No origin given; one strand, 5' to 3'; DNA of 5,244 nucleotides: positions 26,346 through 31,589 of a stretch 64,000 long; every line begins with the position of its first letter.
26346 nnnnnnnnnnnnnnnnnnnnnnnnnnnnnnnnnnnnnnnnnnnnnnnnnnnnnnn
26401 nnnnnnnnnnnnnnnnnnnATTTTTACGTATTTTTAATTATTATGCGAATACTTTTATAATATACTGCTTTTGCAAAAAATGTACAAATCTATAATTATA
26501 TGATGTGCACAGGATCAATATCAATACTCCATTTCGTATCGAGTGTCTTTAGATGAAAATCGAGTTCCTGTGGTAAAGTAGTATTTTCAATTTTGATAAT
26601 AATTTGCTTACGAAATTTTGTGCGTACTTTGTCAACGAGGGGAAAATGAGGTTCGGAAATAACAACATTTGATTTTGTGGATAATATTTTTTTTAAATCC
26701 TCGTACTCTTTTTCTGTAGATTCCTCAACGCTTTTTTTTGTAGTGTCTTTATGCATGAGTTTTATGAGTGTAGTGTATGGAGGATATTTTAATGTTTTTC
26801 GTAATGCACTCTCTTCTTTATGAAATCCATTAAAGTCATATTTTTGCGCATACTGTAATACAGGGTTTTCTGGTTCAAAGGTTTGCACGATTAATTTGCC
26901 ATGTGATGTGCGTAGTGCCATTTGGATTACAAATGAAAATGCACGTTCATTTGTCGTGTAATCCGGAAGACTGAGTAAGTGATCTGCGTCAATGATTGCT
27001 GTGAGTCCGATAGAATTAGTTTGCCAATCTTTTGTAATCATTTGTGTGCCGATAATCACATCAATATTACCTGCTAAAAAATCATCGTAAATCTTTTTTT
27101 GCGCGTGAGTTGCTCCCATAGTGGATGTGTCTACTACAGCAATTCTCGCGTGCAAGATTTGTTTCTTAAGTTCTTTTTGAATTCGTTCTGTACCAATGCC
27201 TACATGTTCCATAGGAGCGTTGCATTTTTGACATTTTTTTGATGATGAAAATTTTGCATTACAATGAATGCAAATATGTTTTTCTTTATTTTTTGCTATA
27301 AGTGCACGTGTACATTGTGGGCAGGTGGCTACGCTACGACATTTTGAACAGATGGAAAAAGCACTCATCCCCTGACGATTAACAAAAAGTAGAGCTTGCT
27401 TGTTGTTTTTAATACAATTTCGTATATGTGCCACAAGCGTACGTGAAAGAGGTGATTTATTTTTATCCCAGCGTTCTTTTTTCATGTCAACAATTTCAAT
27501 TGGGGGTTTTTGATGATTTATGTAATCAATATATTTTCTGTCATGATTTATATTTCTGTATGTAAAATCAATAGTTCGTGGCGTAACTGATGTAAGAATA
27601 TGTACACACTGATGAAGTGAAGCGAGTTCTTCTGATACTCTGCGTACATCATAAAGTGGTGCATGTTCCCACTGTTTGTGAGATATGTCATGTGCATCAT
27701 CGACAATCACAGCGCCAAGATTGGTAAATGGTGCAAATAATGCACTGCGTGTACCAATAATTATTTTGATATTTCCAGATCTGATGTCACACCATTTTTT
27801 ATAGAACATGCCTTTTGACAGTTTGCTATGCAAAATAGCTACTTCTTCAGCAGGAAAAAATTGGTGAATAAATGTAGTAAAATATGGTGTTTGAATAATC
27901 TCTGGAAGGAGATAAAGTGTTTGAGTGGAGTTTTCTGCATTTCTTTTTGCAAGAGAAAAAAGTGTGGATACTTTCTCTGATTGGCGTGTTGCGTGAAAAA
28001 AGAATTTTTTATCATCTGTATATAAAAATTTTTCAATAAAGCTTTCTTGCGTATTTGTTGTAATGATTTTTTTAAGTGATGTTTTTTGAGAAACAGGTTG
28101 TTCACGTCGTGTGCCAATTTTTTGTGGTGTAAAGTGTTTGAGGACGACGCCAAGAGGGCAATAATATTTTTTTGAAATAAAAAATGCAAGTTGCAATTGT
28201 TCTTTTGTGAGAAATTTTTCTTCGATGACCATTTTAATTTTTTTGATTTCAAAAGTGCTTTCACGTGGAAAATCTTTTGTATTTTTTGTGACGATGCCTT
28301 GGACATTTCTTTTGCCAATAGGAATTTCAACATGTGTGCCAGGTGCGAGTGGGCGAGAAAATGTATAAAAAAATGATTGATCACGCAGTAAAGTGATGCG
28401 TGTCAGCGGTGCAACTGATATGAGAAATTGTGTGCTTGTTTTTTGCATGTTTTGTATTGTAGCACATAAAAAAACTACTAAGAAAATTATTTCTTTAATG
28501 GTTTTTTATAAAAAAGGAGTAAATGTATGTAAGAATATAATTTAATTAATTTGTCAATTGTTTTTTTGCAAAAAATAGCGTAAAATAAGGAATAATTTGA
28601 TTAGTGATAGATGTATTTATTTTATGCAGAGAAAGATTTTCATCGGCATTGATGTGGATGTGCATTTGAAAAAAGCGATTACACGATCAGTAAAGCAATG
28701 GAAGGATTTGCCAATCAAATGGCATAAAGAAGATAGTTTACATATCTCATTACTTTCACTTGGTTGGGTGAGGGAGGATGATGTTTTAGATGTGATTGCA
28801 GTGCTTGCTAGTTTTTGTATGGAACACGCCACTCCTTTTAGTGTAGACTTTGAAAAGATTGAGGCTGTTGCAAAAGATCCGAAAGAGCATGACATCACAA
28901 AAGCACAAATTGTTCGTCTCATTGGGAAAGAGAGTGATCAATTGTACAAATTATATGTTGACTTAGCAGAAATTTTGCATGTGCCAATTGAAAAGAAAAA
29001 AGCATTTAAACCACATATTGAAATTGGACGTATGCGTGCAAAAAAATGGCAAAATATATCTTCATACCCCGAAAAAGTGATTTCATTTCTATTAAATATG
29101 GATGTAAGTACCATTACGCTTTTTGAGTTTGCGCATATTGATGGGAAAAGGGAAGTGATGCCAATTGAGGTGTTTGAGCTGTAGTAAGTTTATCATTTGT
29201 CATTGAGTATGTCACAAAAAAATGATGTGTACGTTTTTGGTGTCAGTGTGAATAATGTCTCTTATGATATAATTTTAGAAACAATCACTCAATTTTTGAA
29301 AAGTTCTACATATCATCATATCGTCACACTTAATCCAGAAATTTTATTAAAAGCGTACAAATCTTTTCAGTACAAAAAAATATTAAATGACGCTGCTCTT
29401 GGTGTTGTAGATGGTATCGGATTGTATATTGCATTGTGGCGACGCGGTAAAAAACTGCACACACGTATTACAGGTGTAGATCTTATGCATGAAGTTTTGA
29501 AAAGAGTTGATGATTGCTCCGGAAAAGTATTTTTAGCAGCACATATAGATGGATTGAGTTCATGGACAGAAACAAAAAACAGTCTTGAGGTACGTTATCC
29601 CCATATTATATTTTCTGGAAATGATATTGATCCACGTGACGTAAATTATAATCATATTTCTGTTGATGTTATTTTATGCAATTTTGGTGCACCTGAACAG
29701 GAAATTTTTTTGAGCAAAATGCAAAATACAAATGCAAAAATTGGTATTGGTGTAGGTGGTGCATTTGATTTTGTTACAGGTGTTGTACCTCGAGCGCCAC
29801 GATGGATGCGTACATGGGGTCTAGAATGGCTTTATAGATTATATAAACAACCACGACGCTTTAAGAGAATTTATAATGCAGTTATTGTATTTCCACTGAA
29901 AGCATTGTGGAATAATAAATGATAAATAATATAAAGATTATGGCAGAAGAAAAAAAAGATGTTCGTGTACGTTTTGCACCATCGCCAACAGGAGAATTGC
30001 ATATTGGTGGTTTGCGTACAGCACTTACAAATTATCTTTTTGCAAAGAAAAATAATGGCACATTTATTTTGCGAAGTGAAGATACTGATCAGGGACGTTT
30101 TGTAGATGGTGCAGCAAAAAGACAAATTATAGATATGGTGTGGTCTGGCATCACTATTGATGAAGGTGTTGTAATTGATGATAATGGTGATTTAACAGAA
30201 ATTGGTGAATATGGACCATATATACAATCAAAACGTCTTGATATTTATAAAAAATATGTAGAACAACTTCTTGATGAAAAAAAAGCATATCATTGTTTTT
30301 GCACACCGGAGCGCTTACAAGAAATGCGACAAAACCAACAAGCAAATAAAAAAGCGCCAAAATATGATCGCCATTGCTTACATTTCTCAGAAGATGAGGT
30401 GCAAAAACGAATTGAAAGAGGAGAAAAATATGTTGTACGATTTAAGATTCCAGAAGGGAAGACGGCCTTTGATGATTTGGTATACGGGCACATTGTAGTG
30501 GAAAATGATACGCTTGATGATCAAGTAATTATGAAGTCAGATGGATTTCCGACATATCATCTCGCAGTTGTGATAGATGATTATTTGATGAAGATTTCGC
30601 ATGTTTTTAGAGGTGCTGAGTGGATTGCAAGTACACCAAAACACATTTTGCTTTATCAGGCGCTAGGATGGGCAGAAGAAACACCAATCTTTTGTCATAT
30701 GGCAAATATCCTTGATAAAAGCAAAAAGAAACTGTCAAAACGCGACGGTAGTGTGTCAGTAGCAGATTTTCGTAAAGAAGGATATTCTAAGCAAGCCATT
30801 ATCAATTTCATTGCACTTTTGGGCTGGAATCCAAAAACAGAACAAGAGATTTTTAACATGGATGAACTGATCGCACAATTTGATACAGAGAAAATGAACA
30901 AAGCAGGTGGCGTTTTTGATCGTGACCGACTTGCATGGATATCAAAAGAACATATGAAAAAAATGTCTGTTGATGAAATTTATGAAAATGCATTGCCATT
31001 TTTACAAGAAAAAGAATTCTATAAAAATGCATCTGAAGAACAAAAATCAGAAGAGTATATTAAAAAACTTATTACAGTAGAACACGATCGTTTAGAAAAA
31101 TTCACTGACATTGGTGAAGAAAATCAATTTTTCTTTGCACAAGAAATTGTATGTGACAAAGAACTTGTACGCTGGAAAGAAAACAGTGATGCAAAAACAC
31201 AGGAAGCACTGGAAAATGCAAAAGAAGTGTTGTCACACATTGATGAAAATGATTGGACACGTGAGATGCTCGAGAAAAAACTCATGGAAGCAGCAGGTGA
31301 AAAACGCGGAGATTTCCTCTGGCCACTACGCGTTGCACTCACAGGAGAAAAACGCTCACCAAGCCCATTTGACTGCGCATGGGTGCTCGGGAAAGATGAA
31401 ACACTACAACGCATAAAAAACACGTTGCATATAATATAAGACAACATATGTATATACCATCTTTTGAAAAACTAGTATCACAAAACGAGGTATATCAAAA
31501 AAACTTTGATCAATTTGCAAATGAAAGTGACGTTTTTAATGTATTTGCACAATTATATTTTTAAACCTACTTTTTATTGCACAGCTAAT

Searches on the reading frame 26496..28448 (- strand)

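Call 48: search_protein_families(library=pfam, proteins=[window:26496-28448:-], max_evalue=0.001)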
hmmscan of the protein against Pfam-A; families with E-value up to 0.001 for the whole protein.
window:26496-28448:- (650 aa): 4 families
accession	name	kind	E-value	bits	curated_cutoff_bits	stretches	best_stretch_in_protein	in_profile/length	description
PF17764.6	PriA_3primeBD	-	1.2e-14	54.4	22.7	1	23-108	9-96/96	3'DNA-binding domain (3'BD)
PF18074.6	PriA_C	-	3.4e-07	31.4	26.9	1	557-646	1-95/95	Primosomal protein N C-terminal domain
PF07191.17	Zn_ribbon_6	-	7.5e-05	23.1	25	1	375-415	2-41/67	Double zinc ribbon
PF00270.35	DEAD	-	0.00056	20.1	26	0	170-263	41-137/167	DEAD/DEAH box helicase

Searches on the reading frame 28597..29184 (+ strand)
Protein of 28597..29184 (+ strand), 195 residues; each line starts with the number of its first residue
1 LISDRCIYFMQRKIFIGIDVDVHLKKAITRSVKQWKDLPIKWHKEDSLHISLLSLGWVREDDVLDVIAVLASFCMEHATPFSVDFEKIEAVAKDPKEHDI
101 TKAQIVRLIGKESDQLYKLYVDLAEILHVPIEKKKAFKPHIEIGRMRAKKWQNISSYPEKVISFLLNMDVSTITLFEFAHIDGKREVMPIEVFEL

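Call 49: search_protein_families(library=pfam, proteins=[window:28597-29184:+], max_evalue=0.001)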
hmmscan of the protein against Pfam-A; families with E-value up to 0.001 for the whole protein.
window:28597-29184:+ (195 aa): 2 families
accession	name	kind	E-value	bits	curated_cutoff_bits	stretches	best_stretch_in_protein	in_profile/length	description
PF02834.22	LigT_PEase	-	0.00024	21.7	23.3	0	25-92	8-78/87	LigT like Phosphoesterase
PF13563.12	2_5_RNA_ligase2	-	0.00038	21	27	1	31-175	8-145/152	2'-5' RNA ligase superfamily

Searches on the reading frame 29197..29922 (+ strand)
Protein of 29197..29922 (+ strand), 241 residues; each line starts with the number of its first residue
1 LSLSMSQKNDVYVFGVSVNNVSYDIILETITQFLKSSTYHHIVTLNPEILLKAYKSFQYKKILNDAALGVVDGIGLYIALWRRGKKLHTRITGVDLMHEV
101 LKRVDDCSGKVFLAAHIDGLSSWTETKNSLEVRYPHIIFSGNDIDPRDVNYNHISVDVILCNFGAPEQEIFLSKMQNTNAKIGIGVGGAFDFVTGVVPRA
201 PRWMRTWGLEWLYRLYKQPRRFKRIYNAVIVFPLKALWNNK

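Call 49: search_protein_families(library=pfam, proteins=[window:29197-29922:+], max_evalue=0.001)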
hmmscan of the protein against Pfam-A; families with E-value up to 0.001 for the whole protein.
window:29197-29922:+ (241 aa): 1 family
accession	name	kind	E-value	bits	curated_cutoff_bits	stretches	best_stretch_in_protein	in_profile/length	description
PF03808.19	Glyco_tran_WecG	-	1.2e-35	123.3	27.4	1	66-226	1-168/168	Glycosyl transferase WecG/TagA/CpsF family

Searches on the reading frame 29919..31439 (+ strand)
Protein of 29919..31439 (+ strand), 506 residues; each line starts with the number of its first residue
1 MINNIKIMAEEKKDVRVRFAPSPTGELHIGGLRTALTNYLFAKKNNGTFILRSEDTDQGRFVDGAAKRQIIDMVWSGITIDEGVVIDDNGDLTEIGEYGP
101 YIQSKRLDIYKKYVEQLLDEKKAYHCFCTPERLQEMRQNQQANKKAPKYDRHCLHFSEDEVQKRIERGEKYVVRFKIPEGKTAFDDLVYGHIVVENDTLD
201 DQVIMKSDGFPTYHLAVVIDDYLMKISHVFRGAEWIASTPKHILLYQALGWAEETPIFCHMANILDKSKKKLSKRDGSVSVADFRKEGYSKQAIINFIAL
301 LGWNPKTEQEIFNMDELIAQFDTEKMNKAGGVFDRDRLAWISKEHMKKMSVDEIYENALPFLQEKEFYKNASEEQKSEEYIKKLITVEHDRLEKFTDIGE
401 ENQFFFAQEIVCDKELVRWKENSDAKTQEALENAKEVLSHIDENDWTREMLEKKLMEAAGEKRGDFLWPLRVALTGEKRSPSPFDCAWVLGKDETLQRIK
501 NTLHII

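Call 48: search_protein_families(library=pfam, proteins=[window:29919-31439:+], max_evalue=0.001)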
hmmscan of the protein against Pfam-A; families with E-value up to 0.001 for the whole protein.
window:29919-31439:+ (506 aa): 2 families
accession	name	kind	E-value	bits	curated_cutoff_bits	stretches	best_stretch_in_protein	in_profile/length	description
PF00749.27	tRNA-synt_1c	-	1e-106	356.9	23.4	1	15-340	2-314/314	tRNA synthetases class I (E and Q), catalytic domain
PF19269.4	Anticodon_2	-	9.4e-28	97.8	23.6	1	355-502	3-140/141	Anticodon binding domain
